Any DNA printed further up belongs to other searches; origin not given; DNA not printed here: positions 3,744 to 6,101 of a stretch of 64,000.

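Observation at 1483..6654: CofD/YvcK-family domain fused to a GT2 glycosyltransferase, in an operon with a nucleotidyltransferase, a HAD hydrolase and a methyltransferase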

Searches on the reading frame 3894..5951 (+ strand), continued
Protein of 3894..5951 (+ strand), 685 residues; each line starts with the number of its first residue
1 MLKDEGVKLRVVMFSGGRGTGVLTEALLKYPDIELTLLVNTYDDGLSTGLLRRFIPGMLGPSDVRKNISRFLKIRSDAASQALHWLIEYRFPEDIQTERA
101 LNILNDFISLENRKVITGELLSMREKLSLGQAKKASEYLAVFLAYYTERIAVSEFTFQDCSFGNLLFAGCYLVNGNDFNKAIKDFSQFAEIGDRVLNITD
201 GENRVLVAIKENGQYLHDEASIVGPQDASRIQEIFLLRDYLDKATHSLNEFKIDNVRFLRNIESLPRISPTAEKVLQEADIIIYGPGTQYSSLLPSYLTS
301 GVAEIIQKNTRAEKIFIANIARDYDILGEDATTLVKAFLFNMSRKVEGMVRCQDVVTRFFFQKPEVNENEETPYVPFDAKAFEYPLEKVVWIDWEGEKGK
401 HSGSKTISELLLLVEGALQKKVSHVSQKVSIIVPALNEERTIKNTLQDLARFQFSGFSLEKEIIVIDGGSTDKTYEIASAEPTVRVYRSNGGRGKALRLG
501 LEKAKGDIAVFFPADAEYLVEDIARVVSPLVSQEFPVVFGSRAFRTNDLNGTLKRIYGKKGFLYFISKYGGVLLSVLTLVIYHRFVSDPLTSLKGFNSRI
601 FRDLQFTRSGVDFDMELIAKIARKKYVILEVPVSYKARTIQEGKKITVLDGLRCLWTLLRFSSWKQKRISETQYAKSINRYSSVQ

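Call 9: find_encoding_contigs(protein=P0001, flank=10000, max_places=3)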
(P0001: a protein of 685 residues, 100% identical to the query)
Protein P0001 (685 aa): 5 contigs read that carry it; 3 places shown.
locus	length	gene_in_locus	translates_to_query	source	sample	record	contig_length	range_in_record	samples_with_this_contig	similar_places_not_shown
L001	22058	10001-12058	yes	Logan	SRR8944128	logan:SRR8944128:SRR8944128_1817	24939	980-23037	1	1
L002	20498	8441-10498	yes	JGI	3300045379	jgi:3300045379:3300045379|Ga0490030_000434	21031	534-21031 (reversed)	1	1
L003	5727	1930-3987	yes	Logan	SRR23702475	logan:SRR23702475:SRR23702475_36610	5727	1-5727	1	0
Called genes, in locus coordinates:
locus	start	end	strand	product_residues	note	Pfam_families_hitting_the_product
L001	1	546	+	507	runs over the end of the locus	?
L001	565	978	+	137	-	-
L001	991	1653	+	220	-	PF13489:Methyltransf_23, PF08241:Methyltransf_11, PF01209:Ubie_methyltran (weak), PF13649:Methyltransf_25 (weak)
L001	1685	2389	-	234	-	-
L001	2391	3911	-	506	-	PF02366:PMT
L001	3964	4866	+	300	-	PF01073:3Beta_HSD, PF01370:Epimerase, PF04321:RmlD_sub_bind (weak), PF07993:NAD_binding_4 (faint), PF13460:NAD_binding_10, PF16363:GDP_Man_Dehyd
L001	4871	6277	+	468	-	PF13727:CoA_binding_3, PF01073:3Beta_HSD, PF01370:Epimerase, PF02719:Polysacc_synt_2, PF04321:RmlD_sub_bind, PF07993:NAD_binding_4 (weak), PF13460:NAD_binding_10 (weak), PF16363:GDP_Man_Dehyd, +1 more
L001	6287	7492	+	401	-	PF01943:Polysacc_synt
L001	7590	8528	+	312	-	PF13489:Methyltransf_23, PF07021:MetW (weak), PF13649:Methyltransf_25, PF13847:Methyltransf_31, PF08241:Methyltransf_11, PF08242:Methyltransf_12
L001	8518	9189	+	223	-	PF00702:Hydrolase, PF13419:HAD_2, PF13242:Hydrolase_like (weak)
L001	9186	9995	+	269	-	PF01128:IspD, PF12804:NTP_transf_3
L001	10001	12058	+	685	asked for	PF01933:CofD, PF00535:Glycos_transf_2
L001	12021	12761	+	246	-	PF00535:Glycos_transf_2, PF13641:Glyco_tranf_2_3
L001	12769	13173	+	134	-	PF04138:GtrA_DPMS_TM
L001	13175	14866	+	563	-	-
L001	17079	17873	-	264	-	PF00535:Glycos_transf_2, PF10111:Glyco_tranf_2_2, PF13641:Glyco_tranf_2_3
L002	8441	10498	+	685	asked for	PF01933:CofD, PF00535:Glycos_transf_2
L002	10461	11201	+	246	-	PF00535:Glycos_transf_2, PF13641:Glyco_tranf_2_3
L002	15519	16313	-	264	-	PF00535:Glycos_transf_2, PF10111:Glyco_tranf_2_2, PF13641:Glyco_tranf_2_3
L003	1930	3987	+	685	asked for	PF01933:CofD, PF00535:Glycos_transf_2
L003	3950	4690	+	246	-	PF00535:Glycos_transf_2, PF13641:Glyco_tranf_2_3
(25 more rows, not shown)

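Call 14: find_related_loci(query=A1, collection=genome_contigs, flank=10000)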
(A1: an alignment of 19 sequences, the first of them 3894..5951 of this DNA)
Query A1 (685 aa) in genome_contigs; peptide patterns used: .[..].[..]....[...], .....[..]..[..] (x = any residue, [..] = any of these).
317 stretches matched a pattern; 288 encode a relative of the query (tblastn E <= 1e-3); the best 80 are kept; 80 distinct loci.
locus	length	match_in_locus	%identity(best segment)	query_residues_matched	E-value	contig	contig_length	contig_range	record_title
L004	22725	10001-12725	81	2-684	0e+0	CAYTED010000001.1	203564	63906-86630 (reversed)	MAG TPA_asm: uncultured Bdellovibrionales bacterium isolate binchicken_co128_120 genome assembly, contig: NODE_39_length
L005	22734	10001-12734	72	2-684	0e+0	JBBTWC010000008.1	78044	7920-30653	MAG: Patescibacteria group bacterium isolate H43-bin047_1 H43_bin047_1_000000000008, whole genome shotgun sequence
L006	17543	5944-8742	67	8-680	0e+0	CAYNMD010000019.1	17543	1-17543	MAG TPA_asm: uncultured Bdellovibrionales bacterium isolate SRP135725_co1_638 genome assembly, contig: NODE_4196_length_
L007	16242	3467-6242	67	8-670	0e+0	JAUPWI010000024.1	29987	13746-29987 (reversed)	MAG: Patescibacteria group bacterium isolate erpe_2018_sw_45hr_WHONDRS-SW48-000100_B_bin.13 scaffold_405013, whole genom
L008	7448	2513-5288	67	8-670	0e+0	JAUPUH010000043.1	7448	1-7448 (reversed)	MAG: Patescibacteria group bacterium isolate erpe_2018_sw_15hr_WHONDRS-SW48-000090_B_bin.52 scaffold_331881, whole genom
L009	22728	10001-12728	65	2-684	0e+0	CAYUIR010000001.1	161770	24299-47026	MAG TPA_asm: uncultured Bdellovibrionales bacterium isolate SRP219642_co6_142 genome assembly, contig: NODE_27_length_16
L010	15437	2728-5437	66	8-684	0e+0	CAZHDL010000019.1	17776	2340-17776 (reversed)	MAG TPA_asm: uncultured Bdellovibrionales bacterium isolate SRP219642_co10_72 genome assembly, contig: NODE_2992_length_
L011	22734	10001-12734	64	8-684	0e+0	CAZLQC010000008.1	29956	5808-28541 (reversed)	MAG TPA_asm: uncultured Bdellovibrionales bacterium isolate SRP286056_co1_457 genome assembly, contig: NODE_1723_length_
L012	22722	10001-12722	64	8-684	0e+0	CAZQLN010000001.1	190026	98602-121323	MAG TPA_asm: uncultured Bdellovibrionales bacterium isolate SRP342105_co1_403 genome assembly, contig: NODE_74_length_19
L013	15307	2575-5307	64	2-665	0e+0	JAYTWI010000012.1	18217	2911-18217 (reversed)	MAG: Candidatus Moraniibacteriota bacterium isolate GFS_5782 GFS_5782_11, whole genome shotgun sequence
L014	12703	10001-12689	65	8-684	0e+0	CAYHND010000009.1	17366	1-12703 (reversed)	MAG TPA_asm: uncultured Bdellovibrionales bacterium isolate ERP119705_co13_526 genome assembly, contig: NODE_4103_length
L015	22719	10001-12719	64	8-684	0e+0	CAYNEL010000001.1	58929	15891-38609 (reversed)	MAG TPA_asm: uncultured Bdellovibrionales bacterium isolate SRP173033_co3_22 genome assembly, contig: NODE_462_length_58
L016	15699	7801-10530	63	2-667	0e+0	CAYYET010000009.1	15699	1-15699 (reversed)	MAG TPA_asm: uncultured Bdellovibrionales bacterium isolate SRP135725_co1_601 genome assembly, contig: NODE_4938_length_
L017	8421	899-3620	63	8-684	0e+0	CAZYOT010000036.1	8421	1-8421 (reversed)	MAG TPA_asm: uncultured Bdellovibrionales bacterium isolate SRP278252_co2_135 genome assembly, contig: NODE_17886_length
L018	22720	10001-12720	47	2-678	0e+0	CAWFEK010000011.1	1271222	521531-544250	MAG: Bryobacterales bacterium isolate MFD04463.bin.1.193 genome assembly, contig: contig_4465, whole genome shotgun sequ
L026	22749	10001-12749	46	4-679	0e+0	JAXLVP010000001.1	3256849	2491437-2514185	MAG: Bdellovibrionota bacterium isolate STL-BDEC1 C1.36.fa-1, whole genome shotgun sequence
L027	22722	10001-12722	46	7-665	0e+0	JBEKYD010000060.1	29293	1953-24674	MAG: Bryobacteraceae bacterium isolate SPRUCE 667 SPRUCE_667_60, whole genome shotgun sequence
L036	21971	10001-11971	46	8-661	1e-179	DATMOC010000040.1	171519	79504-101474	MAG TPA_asm: Bryobacteraceae bacterium isolate SMAG_U12866 k141_1645188, whole genome shotgun sequence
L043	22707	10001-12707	43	9-685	2e-176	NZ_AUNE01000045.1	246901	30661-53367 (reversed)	Bacteriovorax sp. BSW11_IV contig00045, whole genome shotgun sequence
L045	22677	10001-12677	44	8-685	2e-175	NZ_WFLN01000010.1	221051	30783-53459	Fluviispira multicolorata strain 33A1-SZDP NODE_7_length_221051_cov_100.203360, whole genome shotgun sequence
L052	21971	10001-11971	45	9-656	2e-172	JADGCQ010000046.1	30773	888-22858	MAG: Magnetococcales bacterium isolate nWRX3bin6 nWRX3_bin6_NODE_46_length_30773_cov_179.123511, whole genome shotgun se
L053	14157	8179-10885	44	1-685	1e-171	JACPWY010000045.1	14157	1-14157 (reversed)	MAG: Deltaproteobacteria bacterium isolate NC_groundwater_823_Pr1_B-0.1um_55_34 Montesol18_Bp1_scaffold_1147226, whole g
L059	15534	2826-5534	44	8-661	4e-168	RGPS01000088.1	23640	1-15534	MAG: Terriglobia bacterium isolate WB8_3_068 contig_100_87, whole genome shotgun sequence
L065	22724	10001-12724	42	5-661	2e-166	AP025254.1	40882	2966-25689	Bryobacterales bacterium F-183 plasmid pF-183-2 DNA, complete sequence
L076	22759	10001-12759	42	8-684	9e-161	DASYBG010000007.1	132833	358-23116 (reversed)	MAG TPA_asm: Polyangiaceae bacterium isolate SMAG_U4901 k141_3044796, whole genome shotgun sequence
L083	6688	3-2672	43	39-683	1e-155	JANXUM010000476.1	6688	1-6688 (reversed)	MAG: Bryobacter sp. isolate 339R_metabat_62_sub 339R_k141_1768533, whole genome shotgun sequence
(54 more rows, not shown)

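Call 20: search_protein_families(library=pfam, proteins=[L043:6120-7637:+, L045:6735-8216:+, L052:14199-15698:+, L052:12077-14146:+, L065:12706-14190:+, L026:5906-7540:+, L043:12754-14490:-, L045:12776-14599:+, L018:12751-13635:-, L018:13671-15539:-], max_evalue=0.001)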
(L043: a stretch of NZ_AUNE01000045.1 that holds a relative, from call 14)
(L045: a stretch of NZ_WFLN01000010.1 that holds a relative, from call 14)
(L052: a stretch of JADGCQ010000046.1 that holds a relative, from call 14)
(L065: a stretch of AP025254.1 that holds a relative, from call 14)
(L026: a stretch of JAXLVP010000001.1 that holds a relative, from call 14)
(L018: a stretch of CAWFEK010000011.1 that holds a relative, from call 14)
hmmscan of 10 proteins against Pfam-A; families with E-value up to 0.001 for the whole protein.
L043:6120-7637:+ (505 aa): 2 families
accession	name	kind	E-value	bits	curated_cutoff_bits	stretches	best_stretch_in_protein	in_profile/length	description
PF04055.27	Radical_SAM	-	1.9e-18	67.6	29.5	1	227-389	2-163/166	Radical SAM superfamily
PF13353.11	Fer4_12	-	4.9e-05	24.1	22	0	229-319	12-102/137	4Fe-4S single cluster domain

L045:6735-8216:+ (493 aa): 3 families
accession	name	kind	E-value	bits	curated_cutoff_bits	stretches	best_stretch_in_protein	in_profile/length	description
PF04055.27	Radical_SAM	-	9e-22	78.4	29.5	1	224-384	3-162/166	Radical SAM superfamily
PF02310.24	B12-binding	-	0.00014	22.1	32.1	1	24-114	12-86/121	B12 binding domain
PF13353.11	Fer4_12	-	0.00069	20.4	22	0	224-321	11-108/137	4Fe-4S single cluster domain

L052:14199-15698:+ (499 aa): 1 family
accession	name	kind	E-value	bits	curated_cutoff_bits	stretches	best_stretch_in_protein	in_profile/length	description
PF04055.27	Radical_SAM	-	3.2e-14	53.9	29.5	1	224-385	3-163/166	Radical SAM superfamily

L052:12077-14146:+ (689 aa): 0 families

L065:12706-14190:+ (494 aa): 0 families

L026:5906-7540:+ (544 aa): 2 families
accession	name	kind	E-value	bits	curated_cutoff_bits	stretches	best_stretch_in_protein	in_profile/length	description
PF04055.27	Radical_SAM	-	3.6e-21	76.5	29.5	1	230-388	3-160/166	Radical SAM superfamily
PF13353.11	Fer4_12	-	3.3e-05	24.6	22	1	231-326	12-107/137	4Fe-4S single cluster domain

L043:12754-14490:- (578 aa): 0 families

L045:12776-14599:+ (607 aa): 1 family
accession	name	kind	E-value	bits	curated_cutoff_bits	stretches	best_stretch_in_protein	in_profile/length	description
PF00953.26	Glycos_transf_4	-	1.3e-36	126.5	27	1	105-261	3-158/160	Glycosyl transferase family 4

L018:12751-13635:- (294 aa): 1 family
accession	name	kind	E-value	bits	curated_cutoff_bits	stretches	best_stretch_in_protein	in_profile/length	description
PF03631.20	Virul_fac_BrkB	-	1.6e-47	162.8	33.7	1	35-285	2-257/259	Virulence factor BrkB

L018:13671-15539:- (622 aa): 1 family
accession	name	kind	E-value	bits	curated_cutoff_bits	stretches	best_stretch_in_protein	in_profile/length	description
PF13091.12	PLDc_2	-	2.4e-17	63.5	27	1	224-357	11-132/132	PLD-like domain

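Call 21: search_solved_structures(query=A1, max_evalue=0.001, show_alignments=0)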
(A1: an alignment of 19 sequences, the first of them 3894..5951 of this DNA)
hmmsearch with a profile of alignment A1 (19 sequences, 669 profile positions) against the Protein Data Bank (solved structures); distinct sequences matched with E-value up to 0.001: 39.
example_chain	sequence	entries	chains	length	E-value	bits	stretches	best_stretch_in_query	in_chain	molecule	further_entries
2ppv_A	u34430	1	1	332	1.1e-20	76.8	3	6-91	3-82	Uncharacterized protein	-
2hzb_A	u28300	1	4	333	2.3e-20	75.8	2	272-321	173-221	Hypothetical UPF0052 protein BH3568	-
2o2z_A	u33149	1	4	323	4.4e-20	74.8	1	272-321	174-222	hypothetical protein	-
5mlz_A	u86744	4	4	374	6.3e-18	67.7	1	424-661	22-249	Dolichol monophosphate mannose synthase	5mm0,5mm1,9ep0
2p0y_A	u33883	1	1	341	6.4e-14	54.5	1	264-425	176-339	Hypothetical protein lp_0780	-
2q7x_A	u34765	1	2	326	7.3e-14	54.3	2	263-415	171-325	UPF0052 protein SP_1565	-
8vh7_A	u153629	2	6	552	1.3e-12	50.2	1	420-535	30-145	Heparosan synthase B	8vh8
8viw_A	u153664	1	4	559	1.3e-12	50.1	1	420-535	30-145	Heparosan synthase B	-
6p61_A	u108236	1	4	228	2.5e-12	49.2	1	425-532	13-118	Glycosyltransferase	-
5eke_A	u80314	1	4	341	5.1e-12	48.2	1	426-544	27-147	Uncharacterized glycosyltransferase sll0501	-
5ekp_C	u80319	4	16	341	5.1e-12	48.2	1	426-544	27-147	Uncharacterized glycosyltransferase sll0501 | Glycosyltransferase sll0501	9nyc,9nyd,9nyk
9nye_A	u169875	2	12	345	5.2e-12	48.2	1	426-544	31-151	Glycosyltransferase sll0501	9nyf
5tze_C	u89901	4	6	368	7.8e-12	47.6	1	426-523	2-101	Glycosyl transferase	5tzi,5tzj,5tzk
5tz8_A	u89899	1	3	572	1.6e-11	46.5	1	426-523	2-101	Glycosyl transferase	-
9omh_A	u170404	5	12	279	1.8e-10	43.1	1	426-540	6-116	Glycosyltransferase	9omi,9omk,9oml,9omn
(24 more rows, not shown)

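Call 38: predict_structure(alignment_id=A1)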
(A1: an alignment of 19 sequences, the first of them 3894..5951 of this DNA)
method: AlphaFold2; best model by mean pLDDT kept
length: 685 residues; sequences in the alignment: 19
mean_pLDDT: 79.9   pTM: 0.77
mean pLDDT of the five models: 79.9, 76.4, 76.0, 73.8, 73.7
residues with pLDDT >= 90: 232; 70-90: 289; 50-70: 129; < 50: 35
segments of 3 or more residues with pLDDT < 50: 1-5, 397-400, 585-587, 664-685
pLDDT, mean of each block of 10 residues (from residue 1): 58 83 85 90 69 82 90 92 96 92 90 70 94 97 94 83 95 94 95 92 88 87 86 89 61 85 92 96 78 86 94 85 82 90 83 91 65 78 87 55 69 76 79 90 92 81 90 92 86 82 85 87 89 81 60 67 61 55 52 82 73 77 79 74 62 64 46 33 24
secondary structure, 60 per line:
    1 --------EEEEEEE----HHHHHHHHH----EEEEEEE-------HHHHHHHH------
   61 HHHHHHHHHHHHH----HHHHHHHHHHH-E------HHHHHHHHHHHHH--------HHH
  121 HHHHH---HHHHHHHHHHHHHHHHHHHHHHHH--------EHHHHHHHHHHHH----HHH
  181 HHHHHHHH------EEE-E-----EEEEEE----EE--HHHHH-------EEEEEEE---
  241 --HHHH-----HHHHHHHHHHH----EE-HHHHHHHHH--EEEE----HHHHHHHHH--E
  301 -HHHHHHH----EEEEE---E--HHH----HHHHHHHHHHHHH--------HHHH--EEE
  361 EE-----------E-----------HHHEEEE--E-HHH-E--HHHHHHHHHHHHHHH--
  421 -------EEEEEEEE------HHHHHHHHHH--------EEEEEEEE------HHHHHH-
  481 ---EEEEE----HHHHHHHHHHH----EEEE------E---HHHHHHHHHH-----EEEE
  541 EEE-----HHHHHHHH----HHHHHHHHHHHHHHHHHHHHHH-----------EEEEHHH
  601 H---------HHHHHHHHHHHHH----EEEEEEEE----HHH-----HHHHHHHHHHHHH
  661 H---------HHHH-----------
elements in order (helices of 4 or more, strands of 3 or more residues): E9-15 H20-28 E33-39 H47-54 H61-73 H78-88 H97-109 H118-125 H129-152 H162-173 H178-188 E195-197 E205-210 H219-223 E231-237 H243-246 H252-262 H270-278 E281-284 H289-297 H302-308 E313-317 H331-343 H352-355 E358-362 E389-392 H404-418 E428-435 H442-451 E460-467 H474-479 E484-488 H493-503 E508-511 H522-531 E537-543 H549-556 H561-582 E594-597 H598-601 H611-623 E628-635 H648-661 H671-674
